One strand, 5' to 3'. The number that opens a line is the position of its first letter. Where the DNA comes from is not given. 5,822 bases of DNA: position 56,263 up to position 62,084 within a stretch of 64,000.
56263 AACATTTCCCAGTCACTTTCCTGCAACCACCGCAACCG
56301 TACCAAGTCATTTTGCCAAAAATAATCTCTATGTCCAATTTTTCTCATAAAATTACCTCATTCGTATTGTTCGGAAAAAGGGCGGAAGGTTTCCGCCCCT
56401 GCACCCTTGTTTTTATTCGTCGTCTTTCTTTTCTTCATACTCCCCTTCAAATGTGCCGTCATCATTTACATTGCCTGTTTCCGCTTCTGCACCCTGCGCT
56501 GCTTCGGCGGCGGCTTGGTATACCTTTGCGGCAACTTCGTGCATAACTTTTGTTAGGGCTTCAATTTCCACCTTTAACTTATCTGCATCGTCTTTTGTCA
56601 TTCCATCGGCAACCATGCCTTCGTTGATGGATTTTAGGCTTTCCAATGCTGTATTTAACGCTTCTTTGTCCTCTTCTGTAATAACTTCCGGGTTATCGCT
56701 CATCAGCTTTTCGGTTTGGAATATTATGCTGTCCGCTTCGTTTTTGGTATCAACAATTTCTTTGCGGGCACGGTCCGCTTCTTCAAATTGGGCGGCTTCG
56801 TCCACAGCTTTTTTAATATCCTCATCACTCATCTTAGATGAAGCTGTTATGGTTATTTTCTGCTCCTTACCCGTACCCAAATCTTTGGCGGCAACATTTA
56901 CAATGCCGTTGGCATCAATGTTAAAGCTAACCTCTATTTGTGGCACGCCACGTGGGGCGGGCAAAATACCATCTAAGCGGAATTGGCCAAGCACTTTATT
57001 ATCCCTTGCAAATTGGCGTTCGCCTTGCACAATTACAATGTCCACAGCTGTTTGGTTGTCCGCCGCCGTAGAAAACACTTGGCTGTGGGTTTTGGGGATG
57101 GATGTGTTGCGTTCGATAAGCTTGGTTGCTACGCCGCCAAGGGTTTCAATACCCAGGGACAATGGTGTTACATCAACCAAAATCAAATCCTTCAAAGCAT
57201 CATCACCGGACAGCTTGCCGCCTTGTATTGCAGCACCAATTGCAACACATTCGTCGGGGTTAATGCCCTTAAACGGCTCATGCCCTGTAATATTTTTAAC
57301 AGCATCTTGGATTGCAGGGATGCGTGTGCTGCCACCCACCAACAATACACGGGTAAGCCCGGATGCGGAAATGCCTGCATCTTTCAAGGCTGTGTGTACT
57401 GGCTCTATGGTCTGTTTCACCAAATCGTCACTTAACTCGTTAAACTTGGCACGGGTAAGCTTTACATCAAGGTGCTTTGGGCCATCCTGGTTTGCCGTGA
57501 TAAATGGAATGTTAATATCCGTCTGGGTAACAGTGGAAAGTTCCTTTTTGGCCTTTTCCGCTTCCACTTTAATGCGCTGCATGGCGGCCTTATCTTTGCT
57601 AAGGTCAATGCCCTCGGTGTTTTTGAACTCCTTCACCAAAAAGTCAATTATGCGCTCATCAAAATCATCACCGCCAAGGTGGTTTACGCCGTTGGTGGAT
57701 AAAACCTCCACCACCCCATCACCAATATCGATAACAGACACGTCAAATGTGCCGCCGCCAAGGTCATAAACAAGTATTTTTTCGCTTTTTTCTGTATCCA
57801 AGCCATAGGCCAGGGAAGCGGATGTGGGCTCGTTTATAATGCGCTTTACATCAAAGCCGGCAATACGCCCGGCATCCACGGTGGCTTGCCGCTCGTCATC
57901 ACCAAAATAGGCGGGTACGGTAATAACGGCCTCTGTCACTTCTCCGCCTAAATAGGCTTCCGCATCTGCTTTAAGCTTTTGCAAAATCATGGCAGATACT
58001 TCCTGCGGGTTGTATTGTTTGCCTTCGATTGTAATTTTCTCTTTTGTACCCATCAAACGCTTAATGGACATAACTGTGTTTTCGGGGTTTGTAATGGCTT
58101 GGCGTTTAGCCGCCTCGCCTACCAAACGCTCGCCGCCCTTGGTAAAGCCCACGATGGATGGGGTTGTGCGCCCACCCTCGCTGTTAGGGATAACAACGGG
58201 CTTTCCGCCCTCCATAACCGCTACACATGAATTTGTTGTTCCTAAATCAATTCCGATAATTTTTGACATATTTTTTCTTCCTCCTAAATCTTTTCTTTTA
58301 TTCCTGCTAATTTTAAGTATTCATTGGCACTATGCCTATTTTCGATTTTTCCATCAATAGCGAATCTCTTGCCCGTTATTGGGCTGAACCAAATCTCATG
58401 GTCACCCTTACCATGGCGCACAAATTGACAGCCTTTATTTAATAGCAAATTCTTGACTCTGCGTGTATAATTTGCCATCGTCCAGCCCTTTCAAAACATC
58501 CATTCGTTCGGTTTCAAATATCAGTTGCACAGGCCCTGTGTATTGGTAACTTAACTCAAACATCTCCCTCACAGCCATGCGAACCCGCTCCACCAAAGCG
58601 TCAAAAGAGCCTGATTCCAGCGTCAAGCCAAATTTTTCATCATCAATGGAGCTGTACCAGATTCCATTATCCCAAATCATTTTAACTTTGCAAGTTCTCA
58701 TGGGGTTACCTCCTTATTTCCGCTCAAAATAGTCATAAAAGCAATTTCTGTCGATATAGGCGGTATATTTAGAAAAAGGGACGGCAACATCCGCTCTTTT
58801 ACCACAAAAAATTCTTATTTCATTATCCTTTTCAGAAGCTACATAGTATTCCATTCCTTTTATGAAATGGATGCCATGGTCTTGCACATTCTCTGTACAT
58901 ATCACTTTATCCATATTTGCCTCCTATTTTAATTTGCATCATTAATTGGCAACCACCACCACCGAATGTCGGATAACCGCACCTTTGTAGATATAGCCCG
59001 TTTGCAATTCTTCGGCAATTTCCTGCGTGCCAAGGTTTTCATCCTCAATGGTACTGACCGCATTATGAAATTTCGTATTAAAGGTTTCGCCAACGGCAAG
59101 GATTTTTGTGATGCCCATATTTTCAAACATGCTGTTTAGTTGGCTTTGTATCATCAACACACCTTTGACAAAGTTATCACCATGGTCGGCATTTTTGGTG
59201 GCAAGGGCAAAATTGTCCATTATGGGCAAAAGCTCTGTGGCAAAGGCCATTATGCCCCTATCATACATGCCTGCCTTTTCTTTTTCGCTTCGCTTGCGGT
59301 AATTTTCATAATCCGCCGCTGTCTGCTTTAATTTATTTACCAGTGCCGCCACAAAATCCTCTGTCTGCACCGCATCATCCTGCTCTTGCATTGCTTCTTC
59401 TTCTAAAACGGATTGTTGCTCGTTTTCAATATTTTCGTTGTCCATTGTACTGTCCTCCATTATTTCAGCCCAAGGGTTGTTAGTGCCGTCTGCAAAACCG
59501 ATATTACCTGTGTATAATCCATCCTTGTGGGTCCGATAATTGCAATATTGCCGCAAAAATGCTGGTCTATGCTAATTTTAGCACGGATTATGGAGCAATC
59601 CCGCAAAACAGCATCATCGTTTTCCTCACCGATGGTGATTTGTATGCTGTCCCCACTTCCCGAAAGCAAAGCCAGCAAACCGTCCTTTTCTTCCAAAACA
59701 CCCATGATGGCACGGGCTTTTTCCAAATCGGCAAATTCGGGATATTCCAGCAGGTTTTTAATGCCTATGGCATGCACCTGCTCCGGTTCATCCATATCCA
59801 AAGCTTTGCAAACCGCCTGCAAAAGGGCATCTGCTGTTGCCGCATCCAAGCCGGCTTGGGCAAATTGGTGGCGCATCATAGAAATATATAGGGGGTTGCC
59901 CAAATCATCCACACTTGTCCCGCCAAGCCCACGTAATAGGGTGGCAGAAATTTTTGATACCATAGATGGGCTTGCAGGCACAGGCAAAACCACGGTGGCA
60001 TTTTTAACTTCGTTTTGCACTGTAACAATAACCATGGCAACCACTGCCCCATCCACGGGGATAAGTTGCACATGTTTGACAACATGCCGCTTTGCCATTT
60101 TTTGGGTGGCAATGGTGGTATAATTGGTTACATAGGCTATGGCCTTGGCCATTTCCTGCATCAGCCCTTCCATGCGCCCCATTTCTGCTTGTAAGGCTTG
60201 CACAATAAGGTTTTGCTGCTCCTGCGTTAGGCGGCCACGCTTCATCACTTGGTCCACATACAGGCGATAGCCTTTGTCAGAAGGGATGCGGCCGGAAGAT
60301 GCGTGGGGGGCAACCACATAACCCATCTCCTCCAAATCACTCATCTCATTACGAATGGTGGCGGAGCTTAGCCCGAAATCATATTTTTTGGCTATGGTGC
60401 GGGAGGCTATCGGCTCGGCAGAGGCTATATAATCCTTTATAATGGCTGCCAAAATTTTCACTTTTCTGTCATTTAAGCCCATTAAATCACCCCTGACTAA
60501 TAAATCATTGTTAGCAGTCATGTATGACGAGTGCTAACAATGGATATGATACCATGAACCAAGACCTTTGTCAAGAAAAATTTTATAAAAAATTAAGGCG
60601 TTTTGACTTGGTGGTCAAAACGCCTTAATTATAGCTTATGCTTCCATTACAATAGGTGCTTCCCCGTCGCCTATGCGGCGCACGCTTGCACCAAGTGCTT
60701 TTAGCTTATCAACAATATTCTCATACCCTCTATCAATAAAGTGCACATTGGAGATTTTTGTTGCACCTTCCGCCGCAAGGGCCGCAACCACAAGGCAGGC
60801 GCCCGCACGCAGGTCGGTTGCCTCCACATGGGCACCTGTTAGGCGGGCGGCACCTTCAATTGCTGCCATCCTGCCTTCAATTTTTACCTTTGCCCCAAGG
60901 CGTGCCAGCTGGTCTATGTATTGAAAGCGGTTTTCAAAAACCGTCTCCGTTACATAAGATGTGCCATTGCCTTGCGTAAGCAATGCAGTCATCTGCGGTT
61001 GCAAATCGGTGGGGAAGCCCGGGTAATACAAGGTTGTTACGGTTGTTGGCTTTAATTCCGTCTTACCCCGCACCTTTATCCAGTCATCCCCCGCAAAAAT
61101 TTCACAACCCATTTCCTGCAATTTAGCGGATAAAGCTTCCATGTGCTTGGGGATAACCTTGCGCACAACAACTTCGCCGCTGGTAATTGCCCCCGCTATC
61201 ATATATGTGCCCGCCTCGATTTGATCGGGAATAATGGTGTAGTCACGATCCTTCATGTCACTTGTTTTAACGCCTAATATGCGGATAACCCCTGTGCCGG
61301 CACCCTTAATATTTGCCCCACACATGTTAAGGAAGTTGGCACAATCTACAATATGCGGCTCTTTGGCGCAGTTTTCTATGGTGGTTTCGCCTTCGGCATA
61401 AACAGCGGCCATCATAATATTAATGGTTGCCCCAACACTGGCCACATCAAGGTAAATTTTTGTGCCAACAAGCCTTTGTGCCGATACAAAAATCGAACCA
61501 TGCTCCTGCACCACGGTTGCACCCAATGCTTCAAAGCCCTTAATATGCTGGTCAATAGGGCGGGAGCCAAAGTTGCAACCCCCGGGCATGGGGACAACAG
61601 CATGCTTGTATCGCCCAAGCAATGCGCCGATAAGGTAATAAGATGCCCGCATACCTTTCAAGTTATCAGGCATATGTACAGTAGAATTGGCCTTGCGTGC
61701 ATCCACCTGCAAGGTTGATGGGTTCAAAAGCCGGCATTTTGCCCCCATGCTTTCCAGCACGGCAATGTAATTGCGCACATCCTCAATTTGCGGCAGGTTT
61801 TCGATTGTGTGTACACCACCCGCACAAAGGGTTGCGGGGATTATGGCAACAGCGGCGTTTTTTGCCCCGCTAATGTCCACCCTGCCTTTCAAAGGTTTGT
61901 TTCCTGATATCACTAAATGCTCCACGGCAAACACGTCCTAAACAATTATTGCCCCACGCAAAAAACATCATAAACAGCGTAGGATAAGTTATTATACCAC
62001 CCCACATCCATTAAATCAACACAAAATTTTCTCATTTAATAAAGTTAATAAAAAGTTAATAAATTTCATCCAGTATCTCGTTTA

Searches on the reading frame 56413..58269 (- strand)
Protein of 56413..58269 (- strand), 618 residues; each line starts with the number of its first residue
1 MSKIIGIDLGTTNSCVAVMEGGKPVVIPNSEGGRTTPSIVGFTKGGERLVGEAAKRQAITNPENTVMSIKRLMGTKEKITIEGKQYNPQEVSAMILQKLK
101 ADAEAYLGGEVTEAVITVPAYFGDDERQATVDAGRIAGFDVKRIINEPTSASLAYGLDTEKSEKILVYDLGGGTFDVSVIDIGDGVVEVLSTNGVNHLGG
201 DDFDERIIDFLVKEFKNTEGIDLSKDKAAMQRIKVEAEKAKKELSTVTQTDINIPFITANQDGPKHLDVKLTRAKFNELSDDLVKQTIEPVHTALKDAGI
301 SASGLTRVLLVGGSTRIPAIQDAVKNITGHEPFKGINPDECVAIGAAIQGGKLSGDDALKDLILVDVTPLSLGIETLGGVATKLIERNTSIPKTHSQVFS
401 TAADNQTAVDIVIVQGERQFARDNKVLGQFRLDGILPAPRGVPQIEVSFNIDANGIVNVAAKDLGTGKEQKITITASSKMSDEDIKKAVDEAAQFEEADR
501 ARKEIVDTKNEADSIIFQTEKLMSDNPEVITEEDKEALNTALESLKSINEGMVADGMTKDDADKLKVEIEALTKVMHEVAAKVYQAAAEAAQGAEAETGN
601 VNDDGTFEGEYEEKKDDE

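Call 61: search_protein_families(library=ncbifam, proteins=[window:56413-58269:-], max_evalue=1e-8)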
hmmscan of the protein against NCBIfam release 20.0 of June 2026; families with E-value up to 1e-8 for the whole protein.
window:56413-58269:- (618 aa): 13 families
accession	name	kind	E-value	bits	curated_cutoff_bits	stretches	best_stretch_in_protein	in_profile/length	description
NF001413.0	PRK00290.1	equivalog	3.7e-270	897.6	648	1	1-617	1-624/625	molecular chaperone DnaK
TIGR02350.1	prok_dnaK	equivalog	2.4e-260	865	822.55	1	3-585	1-596/596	molecular chaperone DnaK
NF009947.0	PRK13411.1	equivalog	9.2e-246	817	1002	2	79-597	101-613/662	molecular chaperone DnaK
NF009946.0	PRK13410.1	equivalog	5.7e-222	738.6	1019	2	83-590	107-608/669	molecular chaperone DnaK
TIGR01991.1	HscA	equivalog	9.6e-163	542.9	708.55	2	82-587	101-588/600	Fe-S protein assembly chaperone HscA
NF003520.0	PRK05183.1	subfamily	1.1e-161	539.4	620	2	81-590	120-611/621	Fe-S protein assembly chaperone HscA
NF002399.0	PRK01433.1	equivalog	6.8e-107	358.5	743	1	4-550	21-552/595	Fe-S protein assembly chaperone HscA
NF008673.0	PRK11678.1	equivalog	2.7e-22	79.2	331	1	50-185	88-231/450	molecular chaperone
NF010539.0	PRK13927.1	subfamily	7.3e-20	71.1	293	1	2-347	6-323/339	rod shape-determining protein MreB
TIGR00904.1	mreB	subfamily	6.9e-17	61.5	365.75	1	2-347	2-323/334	MreB/Mrl family cell shape determining protein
NF010540.1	PRK13929.1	exception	7.4e-13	48.3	515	1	3-347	5-321/334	rod-share determining protein MreBH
TIGR02529.1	EutJ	subfamily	1.1e-10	41.4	152.1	1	93-187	43-132/239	ethanolamine utilization protein EutJ family protein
NF011660.0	PRK15080.1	equivalog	8.5e-10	38.3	182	0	93-197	76-175/277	ethanolamine utilization protein EutJ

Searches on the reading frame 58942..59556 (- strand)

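Call 61: search_protein_families(library=ncbifam, proteins=[window:58942-59556:-], max_evalue=1e-8)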
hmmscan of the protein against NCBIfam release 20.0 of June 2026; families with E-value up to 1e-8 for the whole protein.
window:58942-59556:- (204 aa): 26 families (the best 25 are shown)
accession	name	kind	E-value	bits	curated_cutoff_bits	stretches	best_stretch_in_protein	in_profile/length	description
NF010757.0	PRK14160.1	equivalog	9e-33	113.4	184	1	34-204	42-211/211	nucleotide exchange factor GrpE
NF010738.0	PRK14140.1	equivalog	4.8e-30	104.8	137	1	35-203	18-190/191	nucleotide exchange factor GrpE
NF010743.0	PRK14145.1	equivalog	2.3e-27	96.2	186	1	36-203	33-199/200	nucleotide exchange factor GrpE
NF010750.0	PRK14153.1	equivalog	1.3e-24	86.8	194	1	38-203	16-186/194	nucleotide exchange factor GrpE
NF010741.0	PRK14143.1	equivalog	3.5e-24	85.6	184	1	34-203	52-225/258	nucleotide exchange factor GrpE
NF010747.0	PRK14149.1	equivalog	3.1e-23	82.3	176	1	35-203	18-188/191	nucleotide exchange factor GrpE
NF010755.0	PRK14158.1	equivalog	3.7e-22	78.8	200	1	38-203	24-193/198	nucleotide exchange factor GrpE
NF010759.0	PRK14162.1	equivalog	1.1e-21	77.5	176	1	42-203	28-193/194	nucleotide exchange factor GrpE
NF010761.0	PRK14164.1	equivalog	1.4e-21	77.5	167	1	36-203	55-215/220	nucleotide exchange factor GrpE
NF010737.0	PRK14139.1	equivalog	1.8e-21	76.9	164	1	33-203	14-185/188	nucleotide exchange factor GrpE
NF010758.0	PRK14161.1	equivalog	1.9e-19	70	206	1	38-202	1-174/178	nucleotide exchange factor GrpE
NF010748.0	PRK14150.1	equivalog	6.8e-19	68.1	152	1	44-204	29-196/198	nucleotide exchange factor GrpE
NF010752.0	PRK14155.1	equivalog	4e-17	62.3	194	1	52-203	8-170/208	nucleotide exchange factor GrpE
NF010739.0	PRK14141.1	equivalog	4.3e-17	62.4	192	1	34-203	14-192/211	nucleotide exchange factor GrpE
NF010740.0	PRK14142.1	equivalog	1.6e-16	60.6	233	1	57-202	43-186/235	nucleotide exchange factor GrpE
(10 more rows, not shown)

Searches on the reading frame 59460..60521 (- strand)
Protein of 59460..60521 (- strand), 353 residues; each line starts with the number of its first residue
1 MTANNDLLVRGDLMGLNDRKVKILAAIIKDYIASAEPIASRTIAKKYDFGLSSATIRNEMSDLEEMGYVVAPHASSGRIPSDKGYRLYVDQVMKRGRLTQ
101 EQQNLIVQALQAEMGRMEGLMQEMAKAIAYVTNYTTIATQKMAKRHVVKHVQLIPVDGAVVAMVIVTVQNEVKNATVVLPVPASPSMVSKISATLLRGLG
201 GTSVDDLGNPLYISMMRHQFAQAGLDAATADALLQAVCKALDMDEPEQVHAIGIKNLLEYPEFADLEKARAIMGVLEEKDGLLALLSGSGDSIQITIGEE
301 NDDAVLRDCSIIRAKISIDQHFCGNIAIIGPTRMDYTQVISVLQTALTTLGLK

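Call 61: search_protein_families(library=ncbifam, proteins=[window:59460-60521:-], max_evalue=1e-8)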
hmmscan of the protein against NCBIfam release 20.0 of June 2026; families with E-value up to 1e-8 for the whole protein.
window:59460-60521:- (353 aa): 2 families
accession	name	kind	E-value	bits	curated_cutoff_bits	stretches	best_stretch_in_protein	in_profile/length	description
TIGR00331.1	hrcA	equivalog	7.5e-87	292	197.2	1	18-349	2-333/338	heat-inducible transcriptional repressor HrcA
NF003033.0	PRK03911.1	equivalog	3.6e-15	56.3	248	1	18-110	5-98/264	HrcA family transcriptional regulator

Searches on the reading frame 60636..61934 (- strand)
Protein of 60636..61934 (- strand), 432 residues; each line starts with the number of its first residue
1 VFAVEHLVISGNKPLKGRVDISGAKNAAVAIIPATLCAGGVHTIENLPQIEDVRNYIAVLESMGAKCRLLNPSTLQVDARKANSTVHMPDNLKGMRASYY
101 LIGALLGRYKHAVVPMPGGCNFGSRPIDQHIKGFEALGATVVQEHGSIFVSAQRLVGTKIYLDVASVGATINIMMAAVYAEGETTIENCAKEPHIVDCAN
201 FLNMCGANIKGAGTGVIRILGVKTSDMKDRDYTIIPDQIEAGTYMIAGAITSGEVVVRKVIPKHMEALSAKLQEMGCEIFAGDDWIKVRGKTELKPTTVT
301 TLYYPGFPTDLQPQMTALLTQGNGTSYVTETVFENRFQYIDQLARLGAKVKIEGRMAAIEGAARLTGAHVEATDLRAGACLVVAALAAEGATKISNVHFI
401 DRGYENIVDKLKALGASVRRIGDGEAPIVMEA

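Call 61: search_protein_families(library=ncbifam, proteins=[window:60636-61934:-], max_evalue=1e-8)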
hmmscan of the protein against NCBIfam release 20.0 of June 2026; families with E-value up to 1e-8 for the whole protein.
window:60636-61934:- (432 aa): 5 families
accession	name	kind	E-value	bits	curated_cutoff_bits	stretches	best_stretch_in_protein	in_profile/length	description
NF009470.0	PRK12830.1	equivalog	4.9e-174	578.9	552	1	5-421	2-415/417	UDP-N-acetylglucosamine 1-carboxyvinyltransferase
NF006873.0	PRK09369.1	subfamily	6.6e-161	535.6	297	1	5-421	2-417/419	UDP-N-acetylglucosamine 1-carboxyvinyltransferase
TIGR01072.1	murA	equivalog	3.4e-159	530.1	392.7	1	5-420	2-416/416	UDP-N-acetylglucosamine 1-carboxyvinyltransferase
TIGR01356.1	aroA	equivalog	6.6e-27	94.4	287.25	1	17-416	1-414/415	3-phosphoshikimate 1-carboxyvinyltransferase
NF011381.1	PRK14806.1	equivalog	3.9e-17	61.8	902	1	9-260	306-558/733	bifunctional prephenate dehydrogenase/3-phosphoshikimate 1-carboxyvinyltransferase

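Call 70: find_encoding_contigs(protein=window:60636-61934:-, flank=10000, max_places=4)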
Protein window:60636-61934:- (432 aa): no gene with exactly this product is on record in the collection.
